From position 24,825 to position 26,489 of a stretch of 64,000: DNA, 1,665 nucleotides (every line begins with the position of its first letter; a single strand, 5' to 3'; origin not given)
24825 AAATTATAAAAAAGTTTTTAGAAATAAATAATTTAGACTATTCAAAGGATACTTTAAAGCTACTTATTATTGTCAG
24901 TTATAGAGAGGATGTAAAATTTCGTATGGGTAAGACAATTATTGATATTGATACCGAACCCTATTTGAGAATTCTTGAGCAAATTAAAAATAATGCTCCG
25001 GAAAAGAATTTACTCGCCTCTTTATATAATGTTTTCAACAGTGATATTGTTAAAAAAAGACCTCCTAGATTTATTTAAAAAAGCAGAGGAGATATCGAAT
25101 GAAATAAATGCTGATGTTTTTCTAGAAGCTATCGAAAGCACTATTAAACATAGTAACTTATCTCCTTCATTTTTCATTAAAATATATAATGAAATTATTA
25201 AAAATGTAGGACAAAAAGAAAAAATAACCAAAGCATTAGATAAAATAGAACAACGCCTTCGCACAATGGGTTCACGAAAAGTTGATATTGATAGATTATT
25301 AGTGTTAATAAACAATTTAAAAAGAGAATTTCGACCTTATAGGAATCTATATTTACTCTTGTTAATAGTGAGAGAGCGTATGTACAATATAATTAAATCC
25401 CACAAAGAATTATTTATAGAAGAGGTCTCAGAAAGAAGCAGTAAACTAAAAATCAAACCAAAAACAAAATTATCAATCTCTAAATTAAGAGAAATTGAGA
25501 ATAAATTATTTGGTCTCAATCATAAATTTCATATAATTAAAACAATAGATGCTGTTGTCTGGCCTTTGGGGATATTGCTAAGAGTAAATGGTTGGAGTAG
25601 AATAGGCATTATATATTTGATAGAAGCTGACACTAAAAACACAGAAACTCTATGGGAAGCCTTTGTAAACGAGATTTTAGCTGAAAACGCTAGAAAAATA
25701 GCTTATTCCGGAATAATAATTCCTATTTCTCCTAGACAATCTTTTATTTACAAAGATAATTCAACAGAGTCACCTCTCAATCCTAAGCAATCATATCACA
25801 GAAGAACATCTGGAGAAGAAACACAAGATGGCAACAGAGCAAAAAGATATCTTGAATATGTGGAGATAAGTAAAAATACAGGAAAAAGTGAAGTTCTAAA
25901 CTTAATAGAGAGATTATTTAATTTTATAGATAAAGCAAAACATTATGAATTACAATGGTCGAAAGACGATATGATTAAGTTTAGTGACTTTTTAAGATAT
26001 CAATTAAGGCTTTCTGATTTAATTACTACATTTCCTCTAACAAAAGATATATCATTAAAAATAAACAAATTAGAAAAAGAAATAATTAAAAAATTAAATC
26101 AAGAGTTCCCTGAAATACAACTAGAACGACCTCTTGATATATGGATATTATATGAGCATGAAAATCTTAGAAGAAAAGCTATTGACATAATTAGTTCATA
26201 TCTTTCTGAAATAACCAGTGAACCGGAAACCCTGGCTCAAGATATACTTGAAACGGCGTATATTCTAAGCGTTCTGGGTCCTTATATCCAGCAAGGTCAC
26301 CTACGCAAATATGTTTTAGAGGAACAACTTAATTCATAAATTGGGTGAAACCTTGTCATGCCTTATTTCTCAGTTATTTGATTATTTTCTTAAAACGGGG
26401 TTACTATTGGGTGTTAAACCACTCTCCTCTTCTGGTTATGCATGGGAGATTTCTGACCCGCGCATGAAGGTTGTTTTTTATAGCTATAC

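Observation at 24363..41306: Four decayed tRNA-Val 3'-half copies with an identical flanking module: a tandem array of integration scars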

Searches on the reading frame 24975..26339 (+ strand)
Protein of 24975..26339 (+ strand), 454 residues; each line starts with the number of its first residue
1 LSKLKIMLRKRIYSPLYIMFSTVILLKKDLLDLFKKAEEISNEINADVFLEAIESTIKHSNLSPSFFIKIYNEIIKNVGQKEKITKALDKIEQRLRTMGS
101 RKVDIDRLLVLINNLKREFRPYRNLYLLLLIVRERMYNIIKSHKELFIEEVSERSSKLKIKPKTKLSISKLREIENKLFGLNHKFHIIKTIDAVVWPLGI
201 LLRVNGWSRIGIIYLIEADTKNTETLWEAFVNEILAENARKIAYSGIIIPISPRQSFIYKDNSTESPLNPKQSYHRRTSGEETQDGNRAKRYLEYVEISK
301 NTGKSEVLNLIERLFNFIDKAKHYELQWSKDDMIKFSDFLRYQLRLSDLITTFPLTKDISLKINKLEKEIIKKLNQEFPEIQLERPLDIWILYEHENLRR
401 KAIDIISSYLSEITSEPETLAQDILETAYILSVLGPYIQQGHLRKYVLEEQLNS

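Call 9: search_protein_families(library=pfam, proteins=[window:24975-26339:+], max_evalue=0.01)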
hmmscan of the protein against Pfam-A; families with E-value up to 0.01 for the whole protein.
window:24975-26339:+ (454 aa): 0 families

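Call 26: search_protein_families(library=phrogs, proteins=[window:24975-26339:+], max_evalue=0.01)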
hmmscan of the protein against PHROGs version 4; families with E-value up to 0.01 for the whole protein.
window:24975-26339:+ (454 aa): 0 families

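Call 27: search_protein_families(library=ncbifam, proteins=[window:24975-26339:+], max_evalue=0.01)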
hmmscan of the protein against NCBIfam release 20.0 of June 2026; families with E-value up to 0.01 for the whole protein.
window:24975-26339:+ (454 aa): 0 families

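Call 38: find_homologous_proteins(query=window:24975-26339:+, max_evalue=0.01)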
Query window:24975-26339:+ (454 aa): 4 proteins with E <= 0.01 among 8000 candidates.
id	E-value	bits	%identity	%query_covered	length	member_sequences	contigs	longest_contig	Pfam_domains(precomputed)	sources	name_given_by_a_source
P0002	1.4e-263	892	94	98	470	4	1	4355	-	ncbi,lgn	-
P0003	1.7e-160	553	59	93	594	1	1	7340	-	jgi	-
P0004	1.1e-159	550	58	93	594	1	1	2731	-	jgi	-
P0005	4.8e-34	136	30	82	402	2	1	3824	-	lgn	-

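Call 39: find_encoding_contigs(protein=P0003, flank=8000, max_places=4)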
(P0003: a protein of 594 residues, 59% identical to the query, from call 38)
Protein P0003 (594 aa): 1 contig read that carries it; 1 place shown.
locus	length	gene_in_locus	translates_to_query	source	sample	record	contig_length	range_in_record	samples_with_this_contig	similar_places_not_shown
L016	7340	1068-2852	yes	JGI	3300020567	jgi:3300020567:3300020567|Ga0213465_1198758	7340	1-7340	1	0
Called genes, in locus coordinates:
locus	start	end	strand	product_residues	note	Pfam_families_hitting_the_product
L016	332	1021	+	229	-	PF00077:RVP (weak), PF13975:gag-asp_proteas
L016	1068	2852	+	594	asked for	-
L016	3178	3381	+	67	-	-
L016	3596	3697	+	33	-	-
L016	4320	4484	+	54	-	-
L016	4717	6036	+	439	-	PF21100:WHD_MCM (weak)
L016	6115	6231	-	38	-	-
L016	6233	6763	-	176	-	-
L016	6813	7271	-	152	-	-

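Call 40: find_encoding_contigs(protein=P0002, flank=8000, max_places=4)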
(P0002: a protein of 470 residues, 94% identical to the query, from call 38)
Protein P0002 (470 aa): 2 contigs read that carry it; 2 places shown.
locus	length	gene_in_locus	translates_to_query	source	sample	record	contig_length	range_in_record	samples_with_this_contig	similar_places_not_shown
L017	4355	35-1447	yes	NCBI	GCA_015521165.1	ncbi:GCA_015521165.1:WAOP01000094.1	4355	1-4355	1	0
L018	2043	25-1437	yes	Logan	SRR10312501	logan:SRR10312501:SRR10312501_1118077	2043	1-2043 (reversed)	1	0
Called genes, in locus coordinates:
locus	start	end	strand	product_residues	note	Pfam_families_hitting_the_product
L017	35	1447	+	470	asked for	-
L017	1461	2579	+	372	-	-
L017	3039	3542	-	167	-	-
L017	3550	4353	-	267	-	?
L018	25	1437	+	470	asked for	-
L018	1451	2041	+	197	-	?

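Call 43: search_protein_families(library=pfam, proteins=[L016:272-1021:+, L016:4717-6036:+], max_evalue=0.01)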
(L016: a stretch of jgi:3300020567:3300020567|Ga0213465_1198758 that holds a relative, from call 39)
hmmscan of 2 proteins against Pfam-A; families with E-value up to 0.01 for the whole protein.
L016:272-1021:+ (249 aa): 3 families
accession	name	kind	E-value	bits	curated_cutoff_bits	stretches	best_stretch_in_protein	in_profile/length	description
PF13975.11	gag-asp_proteas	-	2.6e-08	34.8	28.2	1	150-231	11-92/92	gag-polyprotein putative aspartyl protease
PF00077.25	RVP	-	2.7e-06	28.1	20.7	1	151-231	18-95/101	Retroviral aspartyl protease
PF13650.11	Asp_protease_2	-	4.6e-05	24.5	24.3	1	150-227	11-89/90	Aspartyl protease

L016:4717-6036:+ (439 aa): 2 families
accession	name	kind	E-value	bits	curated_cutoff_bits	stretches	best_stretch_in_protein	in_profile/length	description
PF21100.3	MCM_C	-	2.8e-05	24.3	27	1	160-210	12-61/64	MCM protein C-terminal winged helix-turn-helix domain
PF01047.28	MarR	-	0.0026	18.1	24.6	1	157-204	8-49/59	MarR family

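Call 87: find_encoding_contigs(protein=P0005, flank=5000, max_places=3)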
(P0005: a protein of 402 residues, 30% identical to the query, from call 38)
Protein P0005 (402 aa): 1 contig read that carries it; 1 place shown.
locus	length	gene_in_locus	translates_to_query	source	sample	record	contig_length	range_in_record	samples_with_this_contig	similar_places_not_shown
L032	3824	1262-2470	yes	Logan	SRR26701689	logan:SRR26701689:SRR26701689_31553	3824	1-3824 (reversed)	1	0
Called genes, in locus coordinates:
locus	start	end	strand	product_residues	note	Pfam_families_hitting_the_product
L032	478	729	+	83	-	-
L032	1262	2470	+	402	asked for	-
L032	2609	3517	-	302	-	PF04556:DpnII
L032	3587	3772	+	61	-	PF02002:TFIIE_alpha (weak), PF18552:PheRS_DBD1 (weak), PF25213:HVO_A0261_N (weak), PF03965:Penicillinase_R (weak), PF13412:HTH_24, PF09339:HTH_IclR, PF12802:MarR_2, PF13338:AbiEi_4, +7 more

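Call 95: predict_structure(alignment_id=A4)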
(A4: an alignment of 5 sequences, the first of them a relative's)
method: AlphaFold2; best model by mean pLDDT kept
length: 594 residues; sequences in the alignment: 5
mean_pLDDT: 50.9   pTM: 0.28
mean pLDDT of the five models: 50.9, 50.3, 49.9, 48.9, 47.3
residues with pLDDT >= 90: 28; 70-90: 77; 50-70: 158; < 50: 331
segments of 3 or more residues with pLDDT < 50: 1-38, 60-62, 80-83, 85-89, 118-144, 151-270, 281-288, 297-308, 313-315, 349-356, 398-475, 477-481, 579-594
pLDDT, mean of each block of 10 residues (from residue 1): 30 38 44 49 60 58 53 54 46 55 56 50 41 40 50 43 44 40 41 43 35 28 33 43 40 42 40 59 47 49 45 52 56 70 54 48 66 80 69 53 24 21 26 22 25 32 28 45 63 73 83 93 86 85 92 87 87 64 34 29
secondary structure, 60 per line:
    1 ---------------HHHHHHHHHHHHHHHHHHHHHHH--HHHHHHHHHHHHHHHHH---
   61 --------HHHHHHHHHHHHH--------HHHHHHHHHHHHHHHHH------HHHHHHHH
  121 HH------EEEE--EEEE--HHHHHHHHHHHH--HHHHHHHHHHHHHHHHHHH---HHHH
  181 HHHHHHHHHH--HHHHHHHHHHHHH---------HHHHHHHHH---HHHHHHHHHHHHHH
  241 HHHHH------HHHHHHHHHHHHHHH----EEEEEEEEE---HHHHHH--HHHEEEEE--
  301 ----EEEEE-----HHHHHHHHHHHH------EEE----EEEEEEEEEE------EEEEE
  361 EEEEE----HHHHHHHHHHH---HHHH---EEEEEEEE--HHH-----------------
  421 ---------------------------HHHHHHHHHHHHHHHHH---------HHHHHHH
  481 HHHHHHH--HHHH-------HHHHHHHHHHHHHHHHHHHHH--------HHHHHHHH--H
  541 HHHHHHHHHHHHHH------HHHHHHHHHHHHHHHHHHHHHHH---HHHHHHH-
elements in order: H16-38 H41-57 H69-81 H90-106 H113-122 E129-132 E135-138 H141-152 H155-173 H177-190 H193-205 H215-223 H227-245 H252-266 E271-279 H283-288 E294-298 E305-309 H315-326 E333-335 E340-349 E356-365 H370-380 H384-387 E391-398 H448-464 H474-487 H490-493 H501-521 H530-537 H540-554 H561-583 H587-593

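Call 99: fold_search(model_id=the predicted structure, library=pdb)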
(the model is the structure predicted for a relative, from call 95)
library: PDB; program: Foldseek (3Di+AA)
matches with E <= 10: 787; with E <= 0.001: 0
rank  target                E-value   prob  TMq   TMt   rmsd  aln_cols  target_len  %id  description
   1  9hve_K                1.3e-01  0.54  0.13  0.22  12.7       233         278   12  Native human eIF2-eIF2B complex (released 2025-11-19)
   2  8oz0_D                1.5e-01  0.51  0.13  0.22  12.8       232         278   15  Structure of a human 48S translation initiation complex with eIF4F and eIF4A (released 2024-02-07)
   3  9hqv_Bf               1.6e-01  0.20  0.08  0.19  23.1       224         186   11  Cryo-EM structure of the small subunit of the mitochondrial ribosome from Toxoplasma gondii (released 2025-06-11)
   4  8bd5_A                1.7e-01  0.07  0.09  0.09  37.0       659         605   12  Cas12k-sgRNA-dsDNA-S15-TniQ-TnsC transposon recruitment complex (released 2022-12-28)
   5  1fno                  2.0e-01  0.72  0.11  0.16   7.8       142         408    8  PEPTIDASE T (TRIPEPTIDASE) (released 2002-03-13)
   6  6zdp_A                2.1e-01  0.08  0.11  0.10  33.6       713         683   10  Structure of telomerase from Candida Tropicalis in complexe with TWJ fragment of telomeric RNA (released 2021-04-28)
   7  1xbw_B                2.2e-01  0.41  0.09  0.35   9.3       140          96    7  1.9A Crystal Structure of the protein isdG from Staphylococcus aureus aureus, Structural genomics, MCSG (released 2004-10-12)
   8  8c46_A                2.7e-01  0.41  0.10  0.13   8.9       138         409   10  N-Carbamoyl-beta-Alanine Amidohydrolases from Rhizobium radiobacter MDC 8606 (released 2023-09-06)
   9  4wjb_D                2.8e-01  0.54  0.11  0.15   7.2       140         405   14  X-ray crystal structure of a putative amidohydrolase/peptidase from Burkholderia cenocepacia (released 2014-10-08)
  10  8f8o_B                3.0e-01  0.63  0.10  0.15   9.4       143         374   12  Crystal Structure of the Succinyl-diaminopimelate Desuccinylase (DapE) from Acinetobacter baumannii in complex with Su (released 2022-11-30)
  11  7v00_F                3.0e-01  0.28  0.13  0.11  17.2       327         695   10  Staphylococcus epidermidis RP62a CRISPR tall effector complex with bound ATP (released 2022-07-06)
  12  4tvx_A                3.0e-01  0.20  0.08  0.18  10.9       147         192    9  Crystal structure of the E. coli CRISPR RNA-guided surveillance complex, Cascade (released 2014-08-13)
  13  7r32_C                3.1e-01  0.47  0.09  0.39  10.6       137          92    8  Carbon regulatory PII-like protein SbtB from Synechocystis sp. 6803, delta104 variant, in complex with ADP (co-crystal (released 2023-02-15)
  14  2zdo_D                3.1e-01  0.47  0.11  0.38   7.7       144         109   10  Crystal structure of IsdG-N7A in complex with hemin (released 2008-08-19)
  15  8apz_A                3.1e-01  0.38  0.09  0.12   9.4       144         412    7  Crystal structure of wild-type L-N-Carbamoylase from Sinorhizobium meliloti (released 2022-11-16)
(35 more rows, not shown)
